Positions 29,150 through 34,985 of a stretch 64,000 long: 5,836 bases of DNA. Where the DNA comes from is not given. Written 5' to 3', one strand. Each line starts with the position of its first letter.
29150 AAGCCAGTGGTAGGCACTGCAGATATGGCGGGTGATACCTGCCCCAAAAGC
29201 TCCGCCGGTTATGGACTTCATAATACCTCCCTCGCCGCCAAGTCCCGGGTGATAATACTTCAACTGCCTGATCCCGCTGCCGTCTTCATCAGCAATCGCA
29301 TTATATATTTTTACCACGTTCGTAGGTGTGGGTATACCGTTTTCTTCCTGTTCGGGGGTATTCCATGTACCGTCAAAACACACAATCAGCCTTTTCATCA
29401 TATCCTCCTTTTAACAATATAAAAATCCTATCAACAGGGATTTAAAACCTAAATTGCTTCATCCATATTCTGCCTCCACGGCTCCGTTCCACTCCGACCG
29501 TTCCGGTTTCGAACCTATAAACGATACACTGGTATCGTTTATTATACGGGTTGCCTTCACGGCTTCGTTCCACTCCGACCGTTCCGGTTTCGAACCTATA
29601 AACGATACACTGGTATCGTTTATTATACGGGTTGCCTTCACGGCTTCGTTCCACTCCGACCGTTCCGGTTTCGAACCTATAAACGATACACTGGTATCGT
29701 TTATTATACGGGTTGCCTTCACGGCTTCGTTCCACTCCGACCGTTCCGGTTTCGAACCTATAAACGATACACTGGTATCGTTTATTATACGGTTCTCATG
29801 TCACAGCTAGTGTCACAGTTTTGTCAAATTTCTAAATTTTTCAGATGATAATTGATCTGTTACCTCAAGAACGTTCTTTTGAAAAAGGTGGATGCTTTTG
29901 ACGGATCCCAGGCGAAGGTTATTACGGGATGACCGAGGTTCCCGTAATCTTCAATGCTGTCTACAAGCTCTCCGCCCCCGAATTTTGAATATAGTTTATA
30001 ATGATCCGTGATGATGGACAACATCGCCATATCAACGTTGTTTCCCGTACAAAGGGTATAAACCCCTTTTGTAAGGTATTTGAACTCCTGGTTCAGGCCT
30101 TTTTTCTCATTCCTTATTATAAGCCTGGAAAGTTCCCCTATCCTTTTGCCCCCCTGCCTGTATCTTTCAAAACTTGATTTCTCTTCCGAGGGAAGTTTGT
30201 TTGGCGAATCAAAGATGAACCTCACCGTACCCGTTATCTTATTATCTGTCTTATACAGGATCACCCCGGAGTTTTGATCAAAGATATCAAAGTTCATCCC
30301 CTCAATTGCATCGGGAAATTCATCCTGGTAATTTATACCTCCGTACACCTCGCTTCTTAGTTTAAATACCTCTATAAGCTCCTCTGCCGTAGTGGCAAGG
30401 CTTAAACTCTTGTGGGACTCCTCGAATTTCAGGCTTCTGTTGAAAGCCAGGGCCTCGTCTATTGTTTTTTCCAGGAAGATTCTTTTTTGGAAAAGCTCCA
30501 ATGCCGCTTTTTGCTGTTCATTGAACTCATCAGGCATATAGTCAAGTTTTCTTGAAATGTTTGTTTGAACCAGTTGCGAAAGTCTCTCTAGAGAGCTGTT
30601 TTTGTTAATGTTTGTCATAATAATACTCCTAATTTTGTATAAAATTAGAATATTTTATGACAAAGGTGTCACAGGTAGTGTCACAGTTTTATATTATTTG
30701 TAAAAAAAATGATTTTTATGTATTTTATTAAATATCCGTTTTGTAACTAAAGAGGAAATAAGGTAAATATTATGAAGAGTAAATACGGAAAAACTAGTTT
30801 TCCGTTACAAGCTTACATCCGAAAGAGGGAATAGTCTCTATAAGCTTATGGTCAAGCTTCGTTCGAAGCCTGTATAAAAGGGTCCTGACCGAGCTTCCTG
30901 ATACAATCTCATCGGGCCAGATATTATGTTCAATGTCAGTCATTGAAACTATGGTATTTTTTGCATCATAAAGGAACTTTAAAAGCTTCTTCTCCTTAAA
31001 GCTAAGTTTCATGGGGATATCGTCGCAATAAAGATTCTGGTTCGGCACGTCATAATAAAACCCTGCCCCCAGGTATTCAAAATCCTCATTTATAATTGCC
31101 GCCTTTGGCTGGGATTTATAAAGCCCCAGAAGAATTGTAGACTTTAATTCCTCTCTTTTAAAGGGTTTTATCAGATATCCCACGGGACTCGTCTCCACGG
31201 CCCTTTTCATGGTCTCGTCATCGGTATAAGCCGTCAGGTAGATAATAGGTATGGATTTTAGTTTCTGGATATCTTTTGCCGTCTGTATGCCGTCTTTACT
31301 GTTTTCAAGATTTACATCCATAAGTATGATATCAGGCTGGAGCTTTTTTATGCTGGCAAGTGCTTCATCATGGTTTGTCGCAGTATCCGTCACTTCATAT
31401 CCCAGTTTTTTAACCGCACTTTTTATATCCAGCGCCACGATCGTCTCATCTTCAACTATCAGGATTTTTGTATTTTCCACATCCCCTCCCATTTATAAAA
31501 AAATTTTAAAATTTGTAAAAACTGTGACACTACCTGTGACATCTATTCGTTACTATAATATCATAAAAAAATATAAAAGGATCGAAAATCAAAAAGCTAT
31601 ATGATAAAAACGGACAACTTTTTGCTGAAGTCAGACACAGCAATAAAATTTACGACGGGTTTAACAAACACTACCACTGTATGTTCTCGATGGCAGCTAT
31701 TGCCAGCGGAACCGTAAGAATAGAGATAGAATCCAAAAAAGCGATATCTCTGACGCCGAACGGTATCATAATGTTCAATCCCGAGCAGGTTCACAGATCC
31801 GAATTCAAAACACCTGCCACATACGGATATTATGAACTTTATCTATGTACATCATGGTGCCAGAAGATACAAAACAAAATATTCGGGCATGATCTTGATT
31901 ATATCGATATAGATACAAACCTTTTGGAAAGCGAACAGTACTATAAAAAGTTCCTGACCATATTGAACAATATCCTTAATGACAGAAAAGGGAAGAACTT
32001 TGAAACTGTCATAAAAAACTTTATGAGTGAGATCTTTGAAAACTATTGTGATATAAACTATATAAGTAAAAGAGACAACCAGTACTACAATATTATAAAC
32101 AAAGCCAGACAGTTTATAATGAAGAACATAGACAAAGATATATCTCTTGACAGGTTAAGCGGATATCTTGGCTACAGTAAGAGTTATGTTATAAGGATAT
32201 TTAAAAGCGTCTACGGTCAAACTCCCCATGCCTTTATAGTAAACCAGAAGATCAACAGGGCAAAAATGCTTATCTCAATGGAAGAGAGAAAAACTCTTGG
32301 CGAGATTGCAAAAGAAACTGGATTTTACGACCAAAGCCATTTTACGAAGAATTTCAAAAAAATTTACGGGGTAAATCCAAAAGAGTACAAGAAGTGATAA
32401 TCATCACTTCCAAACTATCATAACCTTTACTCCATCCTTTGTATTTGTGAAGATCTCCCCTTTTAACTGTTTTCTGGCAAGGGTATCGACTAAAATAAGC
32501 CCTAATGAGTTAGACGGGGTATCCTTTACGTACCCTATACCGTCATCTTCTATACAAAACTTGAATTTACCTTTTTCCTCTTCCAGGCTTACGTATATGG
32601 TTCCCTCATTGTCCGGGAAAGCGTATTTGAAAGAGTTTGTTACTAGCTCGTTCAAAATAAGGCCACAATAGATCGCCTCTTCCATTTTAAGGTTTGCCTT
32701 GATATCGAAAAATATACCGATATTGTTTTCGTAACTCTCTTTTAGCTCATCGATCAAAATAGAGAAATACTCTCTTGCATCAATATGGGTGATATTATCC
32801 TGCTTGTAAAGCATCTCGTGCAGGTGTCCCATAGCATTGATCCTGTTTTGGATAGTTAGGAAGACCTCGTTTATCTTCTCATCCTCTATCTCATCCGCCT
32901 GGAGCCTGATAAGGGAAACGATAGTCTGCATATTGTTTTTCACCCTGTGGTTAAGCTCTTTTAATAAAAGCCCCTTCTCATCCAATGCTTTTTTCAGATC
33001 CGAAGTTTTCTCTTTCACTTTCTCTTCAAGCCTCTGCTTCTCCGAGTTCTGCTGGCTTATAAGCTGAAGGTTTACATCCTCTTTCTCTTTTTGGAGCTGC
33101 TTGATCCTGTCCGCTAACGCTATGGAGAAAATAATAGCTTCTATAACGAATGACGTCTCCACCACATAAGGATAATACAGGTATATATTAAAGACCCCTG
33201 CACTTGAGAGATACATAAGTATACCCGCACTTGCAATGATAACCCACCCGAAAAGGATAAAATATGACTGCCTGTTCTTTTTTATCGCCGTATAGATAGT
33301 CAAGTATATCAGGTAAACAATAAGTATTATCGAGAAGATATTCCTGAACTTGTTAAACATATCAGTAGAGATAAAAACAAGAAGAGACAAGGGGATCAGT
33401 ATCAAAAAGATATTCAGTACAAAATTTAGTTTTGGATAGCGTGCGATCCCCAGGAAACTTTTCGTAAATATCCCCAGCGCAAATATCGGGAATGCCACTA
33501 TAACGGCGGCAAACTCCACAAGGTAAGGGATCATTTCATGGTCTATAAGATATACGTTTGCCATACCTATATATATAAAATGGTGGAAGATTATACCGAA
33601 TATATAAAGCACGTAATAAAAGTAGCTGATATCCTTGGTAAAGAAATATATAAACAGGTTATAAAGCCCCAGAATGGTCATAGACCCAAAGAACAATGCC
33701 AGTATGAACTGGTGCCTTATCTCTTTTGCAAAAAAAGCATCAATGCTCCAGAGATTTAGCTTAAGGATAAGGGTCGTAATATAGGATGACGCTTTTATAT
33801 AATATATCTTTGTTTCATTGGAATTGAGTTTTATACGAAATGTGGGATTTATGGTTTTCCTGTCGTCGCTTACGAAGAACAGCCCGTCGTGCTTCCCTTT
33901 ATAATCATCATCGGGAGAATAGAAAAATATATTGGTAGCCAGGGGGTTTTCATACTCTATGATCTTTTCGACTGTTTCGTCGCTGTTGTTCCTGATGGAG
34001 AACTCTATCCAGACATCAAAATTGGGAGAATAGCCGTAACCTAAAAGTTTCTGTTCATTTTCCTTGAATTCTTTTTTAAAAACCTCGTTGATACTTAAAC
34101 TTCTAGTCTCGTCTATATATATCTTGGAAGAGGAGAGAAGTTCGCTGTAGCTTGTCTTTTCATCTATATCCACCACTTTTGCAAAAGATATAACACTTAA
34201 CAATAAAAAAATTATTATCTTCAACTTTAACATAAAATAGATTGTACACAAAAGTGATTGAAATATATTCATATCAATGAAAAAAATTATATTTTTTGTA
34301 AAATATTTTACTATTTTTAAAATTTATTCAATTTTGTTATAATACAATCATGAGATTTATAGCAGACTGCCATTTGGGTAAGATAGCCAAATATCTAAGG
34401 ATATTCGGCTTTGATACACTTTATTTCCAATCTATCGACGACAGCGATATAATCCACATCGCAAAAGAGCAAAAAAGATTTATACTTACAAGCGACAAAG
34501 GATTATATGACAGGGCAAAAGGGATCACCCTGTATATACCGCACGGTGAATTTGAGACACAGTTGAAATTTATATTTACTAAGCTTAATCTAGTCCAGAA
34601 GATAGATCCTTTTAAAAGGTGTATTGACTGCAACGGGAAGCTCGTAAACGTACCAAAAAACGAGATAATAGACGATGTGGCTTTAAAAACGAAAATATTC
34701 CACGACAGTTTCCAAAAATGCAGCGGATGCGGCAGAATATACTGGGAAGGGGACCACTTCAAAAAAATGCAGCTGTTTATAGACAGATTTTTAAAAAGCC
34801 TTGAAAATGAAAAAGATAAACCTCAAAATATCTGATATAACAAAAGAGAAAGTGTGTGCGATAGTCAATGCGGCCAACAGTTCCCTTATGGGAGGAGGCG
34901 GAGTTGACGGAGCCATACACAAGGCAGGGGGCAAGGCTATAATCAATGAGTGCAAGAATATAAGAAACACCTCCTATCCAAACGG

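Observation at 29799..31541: Three copies of a Pho-box-like element with identical downstream promoter geometry; two of them point antisense to the annotated genes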

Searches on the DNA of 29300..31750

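Call 30: search_rna_families(source=window, start=29300, end=31750, threshold=evalue, max_evalue=1)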
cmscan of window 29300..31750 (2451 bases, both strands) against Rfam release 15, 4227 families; matches with E-value up to 1: 0.
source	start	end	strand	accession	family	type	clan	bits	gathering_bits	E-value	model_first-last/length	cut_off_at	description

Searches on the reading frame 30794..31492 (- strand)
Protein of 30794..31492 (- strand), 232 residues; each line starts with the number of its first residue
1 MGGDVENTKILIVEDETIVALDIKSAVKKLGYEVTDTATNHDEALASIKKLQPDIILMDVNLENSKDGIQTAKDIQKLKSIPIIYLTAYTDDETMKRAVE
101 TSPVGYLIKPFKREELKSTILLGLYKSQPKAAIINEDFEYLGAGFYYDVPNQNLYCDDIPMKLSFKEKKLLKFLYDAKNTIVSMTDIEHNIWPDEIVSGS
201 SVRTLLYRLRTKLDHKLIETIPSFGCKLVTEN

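Call 4: search_protein_families(library=pfam, proteins=[window:30794-31492:-], max_evalue=0.01)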
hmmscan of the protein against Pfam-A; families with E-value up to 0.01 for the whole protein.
window:30794-31492:- (232 aa): 3 families
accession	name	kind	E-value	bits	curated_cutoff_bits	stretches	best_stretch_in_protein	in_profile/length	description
PF00072.30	Response_reg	-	3.8e-24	85.4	30.2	1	10-120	1-110/111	Response regulator receiver domain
PF00486.34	Trans_reg_C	-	9.3e-10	38.9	26.2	1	161-225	4-74/77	Transcriptional regulatory protein, C terminal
PF23198.2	PDE8A_N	-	0.0066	16.8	29.6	1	19-89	22-91/147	PDE8A-like, N-terminal domain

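Call 9: search_protein_families(library=ncbifam, proteins=[window:30794-31492:-], max_evalue=0.001)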
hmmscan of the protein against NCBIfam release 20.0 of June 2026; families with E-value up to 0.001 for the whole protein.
window:30794-31492:- (232 aa): 97 families (the best 25 are shown)
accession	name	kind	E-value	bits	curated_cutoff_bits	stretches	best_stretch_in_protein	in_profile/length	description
NF006623.1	PRK09191.1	subfamily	2.7e-31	109.3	240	1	7-125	137-253/258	PhyR family response regulator anti-anti-sigma factor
TIGR02154.1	PhoB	equivalog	1.1e-23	83.7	296.2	1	8-219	3-216/226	phosphate regulon transcriptional regulator PhoB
NF051850.1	RespRegRprY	equivalog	4.9e-21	75.2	370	1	6-215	3-210/234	response regulator transcription factor RprY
NF053854.1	RespRegPhoBBctds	equivalog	7.1e-21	74.6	270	1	10-216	1-210/225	two-component system response regulator PhoB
NF045944.1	ResRegRpaBCyano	equivalog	8.4e-21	74.4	330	1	11-216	1-210/229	response regulator transcription factor RpaB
NF041733.1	resp_reg_CseB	equivalog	4.8e-20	71.9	350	1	9-229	2-227/228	two-component system response regulator CseB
NF040689.1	MtrAB_MtrA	equivalog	8.6e-20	71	300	1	10-216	1-201/219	MtrAB system response regulator MtrA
TIGR01387.1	cztR_silR_copR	subfamily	2.4e-18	66.6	279.2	1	10-225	1-215/218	heavy metal response regulator transcription factor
NF008296.0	PRK11083.1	equivalog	6e-18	65.1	273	1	7-214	3-206/228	two-component system response regulator CreB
NF040534.1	resp_reg_YycF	equivalog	1e-17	64.2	340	1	9-214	2-208/231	response regulator YycF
NF008034.0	PRK10766.1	equivalog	2.5e-17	63.1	275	1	8-222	3-220/231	two-component system response regulator TorR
NF008469.0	PRK11361.1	equivalog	2.8e-16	59.3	714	1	8-120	5-116/461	acetoacetate metabolism transcriptional regulator AtoC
NF045914.1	RespRegNblR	equivalog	2.9e-16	59.8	300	1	7-221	6-218/228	response regulator transcription factor NblR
NF007820.0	PRK10529.1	equivalog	3e-16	59.5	325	1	8-215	2-205/225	two-component system response regulator KdpE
NF000402.1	vanR-B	exception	3.3e-16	59.4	480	1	9-228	4-216/219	vancomycin resistance response regulator transcription factor VanR-B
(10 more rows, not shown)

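Call 47: search_solved_structures(query=window:30794-31492:-, max_evalue=1e-10)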
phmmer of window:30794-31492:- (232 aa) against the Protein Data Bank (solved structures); distinct sequences matched with E-value up to 1e-10: 42.
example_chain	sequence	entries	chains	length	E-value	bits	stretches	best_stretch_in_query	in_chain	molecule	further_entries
9xzo_A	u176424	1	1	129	2.2e-20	76.3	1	8-120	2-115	De novo protein M1X0B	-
3n0r_A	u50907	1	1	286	7.4e-19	71.3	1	8-125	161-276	Response regulator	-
3cg0_A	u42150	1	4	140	1.7e-18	70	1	9-128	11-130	Response regulator receiver modulated diguanylate cyclase with PAS/PAC sensor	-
6wsh_A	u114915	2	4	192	6.7e-18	68.1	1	9-130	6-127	Response regulator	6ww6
1s8n_A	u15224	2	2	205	5.4e-17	65.1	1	9-126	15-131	putative antiterminator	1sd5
4g97_A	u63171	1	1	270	1.4e-16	63.8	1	8-127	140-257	Response regulator receiver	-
2n9u_A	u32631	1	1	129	1.4e-16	63.8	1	5-127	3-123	Response regulator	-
3f6p_A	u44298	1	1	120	1.1e-15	60.9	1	8-122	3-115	Transcriptional regulatory protein yycF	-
3h5i_A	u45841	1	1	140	1.1e-15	60.9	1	6-121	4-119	Response regulator/sensory box protein/GGDEF domain protein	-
2zwm_A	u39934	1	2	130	1.2e-15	60.8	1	8-124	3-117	Transcriptional regulatory protein yycF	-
6oec_A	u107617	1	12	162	1.4e-15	60.5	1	6-121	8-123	Response regulator/sensory box protein/GGDEF domain protein,Spindle pole body component SP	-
1nxo_A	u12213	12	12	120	2.4e-15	59.7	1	9-127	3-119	DNA-binding response regulator | Response regulator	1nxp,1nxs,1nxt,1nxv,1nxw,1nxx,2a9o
9cb6_A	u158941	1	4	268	2.6e-15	59.7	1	9-125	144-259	Response regulator receiver protein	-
5uxw_A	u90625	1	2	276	5.5e-15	58.6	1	8-127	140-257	Sensory transduction regulatory protein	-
4qic_A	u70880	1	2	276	5.5e-15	58.6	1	8-127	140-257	Sensory transduction regulatory protein, Anti-anti-sigma factor PhyR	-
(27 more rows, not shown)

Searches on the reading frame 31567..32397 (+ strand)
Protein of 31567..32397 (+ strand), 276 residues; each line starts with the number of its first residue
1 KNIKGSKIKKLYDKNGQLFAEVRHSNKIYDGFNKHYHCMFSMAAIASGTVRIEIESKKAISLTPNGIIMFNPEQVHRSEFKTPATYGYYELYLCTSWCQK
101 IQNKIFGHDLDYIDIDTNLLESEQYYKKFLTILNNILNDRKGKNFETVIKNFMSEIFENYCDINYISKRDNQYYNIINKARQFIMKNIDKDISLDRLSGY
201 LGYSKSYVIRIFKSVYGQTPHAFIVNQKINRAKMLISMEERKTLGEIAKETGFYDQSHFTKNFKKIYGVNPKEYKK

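Call 4: search_protein_families(library=pfam, proteins=[window:31681-32397:+], max_evalue=0.01)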
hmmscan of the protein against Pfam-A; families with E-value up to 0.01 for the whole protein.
window:31681-32397:+ (238 aa): 3 families
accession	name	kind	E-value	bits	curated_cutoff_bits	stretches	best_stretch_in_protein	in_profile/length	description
PF12833.13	HTH_18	-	9.1e-19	68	33.6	1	160-238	2-79/80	Helix-turn-helix domain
PF00165.29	HTH_AraC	-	4.4e-18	65.4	26.6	2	203-236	8-40/42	Bacterial regulatory helix-turn-helix proteins, AraC family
PF02311.25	AraC_binding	-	0.0006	20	21.1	1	6-84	28-102/135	AraC-like ligand binding domain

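Call 9: search_protein_families(library=ncbifam, proteins=[window:31681-32397:+], max_evalue=0.001)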
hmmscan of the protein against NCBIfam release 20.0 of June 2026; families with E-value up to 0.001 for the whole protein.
window:31681-32397:+ (238 aa): 28 families (the best 25 are shown)
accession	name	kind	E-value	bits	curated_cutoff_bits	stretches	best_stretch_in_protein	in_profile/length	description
TIGR04094.1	adjacent_YSIRK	equivalog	7.3e-19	68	200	1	131-237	279-383/383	YSIRK-targeted surface antigen transcriptional regulator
NF007860.0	PRK10572.1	equivalog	6.6e-17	61.3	208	1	17-238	64-283/292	arabinose operon transcriptional regulator AraC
NF049932.1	TranspRegBtr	equivalog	5.2e-15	55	900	1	133-238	160-264/531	bacillibactin transport transcriptional regulator Btr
NF007693.0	PRK10371.1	equivalog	5.7e-13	48.7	253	1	128-238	192-298/309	transcriptional regulator MelR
NF007584.0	PRK10219.1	equivalog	1.3e-12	48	174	1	137-237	5-104/107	superoxide response transcriptional regulator SoxS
NF012228.1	RobA_TF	equivalog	1.5e-12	47.6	380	1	137-238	3-103/286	MDR efflux pump AcrAB transcriptional activator RobA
NF047788.1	TransRegPocR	equivalog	4.5e-12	45.8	500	1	129-237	181-288/296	transcriptional regulator PocR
NF011701.0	PRK15121.1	equivalog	1.5e-11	44.4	426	1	137-237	5-104/289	MDR efflux pump AcrAB transcriptional activator RobA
NF006902.0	PRK09393.1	equivalog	8.9e-11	41.5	425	1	141-238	224-320/327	transcriptional regulator FtrA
NF007243.0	PRK09685.1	equivalog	1.2e-10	41.3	199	1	136-238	197-300/303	transcriptional regulator FeaR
NF047455.1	TF_Staph_AryK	equivalog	4.1e-10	38.5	850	1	23-238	43-257/759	transcriptional regulator AryK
NF052371.1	TransRegGbdRPseu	equivalog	9.5e-10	38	480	1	145-237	233-324/365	choline metabolism transcriptional regulator GbdR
NF012144.2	ramA_TF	equivalog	1.1e-09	38.6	180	1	137-238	5-105/108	RamA family antibiotic efflux transcriptional regulator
NF008564.0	PRK11511.1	equivalog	2e-08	34.4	202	1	130-237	3-108/127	MDR efflux pump AcrAB transcriptional activator MarA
NF012198.0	MarA_TF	equivalog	2.4e-08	34.2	250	1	130-237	3-108/124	MDR efflux pump AcrAB transcriptional activator MarA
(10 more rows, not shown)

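Call 49: search_protein_families(library=pfam, proteins=[window:31567-32397:+, window:31681-32397:+], max_evalue=0.01)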
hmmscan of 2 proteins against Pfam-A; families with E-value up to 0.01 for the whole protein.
window:31567-32397:+ (276 aa): 3 families
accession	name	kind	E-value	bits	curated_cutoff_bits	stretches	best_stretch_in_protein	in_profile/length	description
PF12833.13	HTH_18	-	1e-18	67.8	33.6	1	198-276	2-79/80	Helix-turn-helix domain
PF00165.29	HTH_AraC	-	6.9e-18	64.8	26.6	2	241-274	8-40/42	Bacterial regulatory helix-turn-helix proteins, AraC family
PF02311.25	AraC_binding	-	2.6e-06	27.7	21.1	1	27-120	11-100/135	AraC-like ligand binding domain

window:31681-32397:+ (238 aa): 3 families
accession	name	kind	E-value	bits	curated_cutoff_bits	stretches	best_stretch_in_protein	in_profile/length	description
PF12833.13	HTH_18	-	9.1e-19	68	33.6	1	160-238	2-79/80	Helix-turn-helix domain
PF00165.29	HTH_AraC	-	4.4e-18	65.4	26.6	2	203-236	8-40/42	Bacterial regulatory helix-turn-helix proteins, AraC family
PF02311.25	AraC_binding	-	0.0006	20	21.1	1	6-84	28-102/135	AraC-like ligand binding domain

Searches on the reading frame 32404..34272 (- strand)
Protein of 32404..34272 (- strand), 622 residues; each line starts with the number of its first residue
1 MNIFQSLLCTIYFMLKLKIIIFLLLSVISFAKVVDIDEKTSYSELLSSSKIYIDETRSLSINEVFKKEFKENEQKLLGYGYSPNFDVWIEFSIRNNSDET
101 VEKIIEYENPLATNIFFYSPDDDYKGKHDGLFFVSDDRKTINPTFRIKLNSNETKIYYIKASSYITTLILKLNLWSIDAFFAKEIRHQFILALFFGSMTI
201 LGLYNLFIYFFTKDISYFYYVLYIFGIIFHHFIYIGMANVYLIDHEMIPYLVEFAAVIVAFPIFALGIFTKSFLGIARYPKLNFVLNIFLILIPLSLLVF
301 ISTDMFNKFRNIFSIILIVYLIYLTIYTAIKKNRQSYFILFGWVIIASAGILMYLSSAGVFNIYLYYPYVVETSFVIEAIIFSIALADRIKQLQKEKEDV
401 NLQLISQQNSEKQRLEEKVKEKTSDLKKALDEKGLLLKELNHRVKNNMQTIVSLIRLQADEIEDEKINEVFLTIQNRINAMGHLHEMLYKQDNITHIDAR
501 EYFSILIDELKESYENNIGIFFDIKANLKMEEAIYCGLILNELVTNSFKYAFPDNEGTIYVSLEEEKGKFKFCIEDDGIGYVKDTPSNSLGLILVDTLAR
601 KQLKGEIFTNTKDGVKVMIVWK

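Call 4: search_protein_families(library=pfam, proteins=[window:32404-34272:-], max_evalue=0.01)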
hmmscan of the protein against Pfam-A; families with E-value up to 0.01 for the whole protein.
window:32404-34272:- (622 aa): 6 families
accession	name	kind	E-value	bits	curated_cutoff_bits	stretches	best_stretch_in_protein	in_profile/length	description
PF07695.17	7TMR-DISM_7TM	-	1.8e-32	113.4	29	1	188-389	2-205/205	7TM diverse intracellular signalling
PF07568.18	HisKA_2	-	7e-24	84.2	22.3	1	439-514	1-76/76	Histidine kinase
PF07696.17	7TMR-DISMED2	-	1.8e-16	60.8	22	1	50-176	5-136/136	7TMR-DISM extracellular 2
PF07536.20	HWE_HK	-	1.5e-07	32.5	22.8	1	439-492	1-52/83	HWE histidine kinase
PF02518.31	HATPase_c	-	1.2e-06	29.4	26.4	1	538-619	8-105/111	Histidine kinase-, DNA gyrase B-, and HSP90-like ATPase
PF13581.12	HATPase_c_2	-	2e-06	28.3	27.4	1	526-601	22-111/127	Histidine kinase-like ATPase domain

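Call 9: search_protein_families(library=ncbifam, proteins=[window:32404-34272:-], max_evalue=0.001)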
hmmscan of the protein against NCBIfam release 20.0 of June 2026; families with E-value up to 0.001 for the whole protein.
window:32404-34272:- (622 aa): 5 families
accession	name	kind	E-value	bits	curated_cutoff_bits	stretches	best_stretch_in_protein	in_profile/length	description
NF051872.1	HisKinPhyk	equivalog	3.8e-26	91.8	750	1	413-619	323-534/537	sensor histidine kinase PhyK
NF052306.1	BluLightHisKinLov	equivalog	6e-16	58.2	450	1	433-619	149-330/334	blue-light-activated histidine kinase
NF010077.0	PRK13559.1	subfamily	7.8e-12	44.7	361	1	434-619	171-355/364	hypothetical protein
NF046044.1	PnpS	equivalog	0.0003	19.9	400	1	491-583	239-331/390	two-component system histidine kinase PnpS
TIGR02966.1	phoR_proteo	equivalog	0.00069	18.7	334.2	0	491-581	183-273/333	phosphate regulon sensor histidine kinase PhoR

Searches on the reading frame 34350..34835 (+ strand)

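Call 4: search_protein_families(library=pfam, proteins=[window:34350-34835:+], max_evalue=0.01)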
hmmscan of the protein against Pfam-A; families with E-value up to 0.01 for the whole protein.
window:34350-34835:+ (161 aa): 2 families
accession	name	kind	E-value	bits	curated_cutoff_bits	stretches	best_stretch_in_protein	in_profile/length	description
PF01927.22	Mut7-C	-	1.5e-43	148.9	23.3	1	1-142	1-144/146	Mut7-C RNAse domain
PF18480.7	DUF5615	-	0.00043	20.6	23.8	1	1-54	1-60/110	Domain of unknown function (DUF5615)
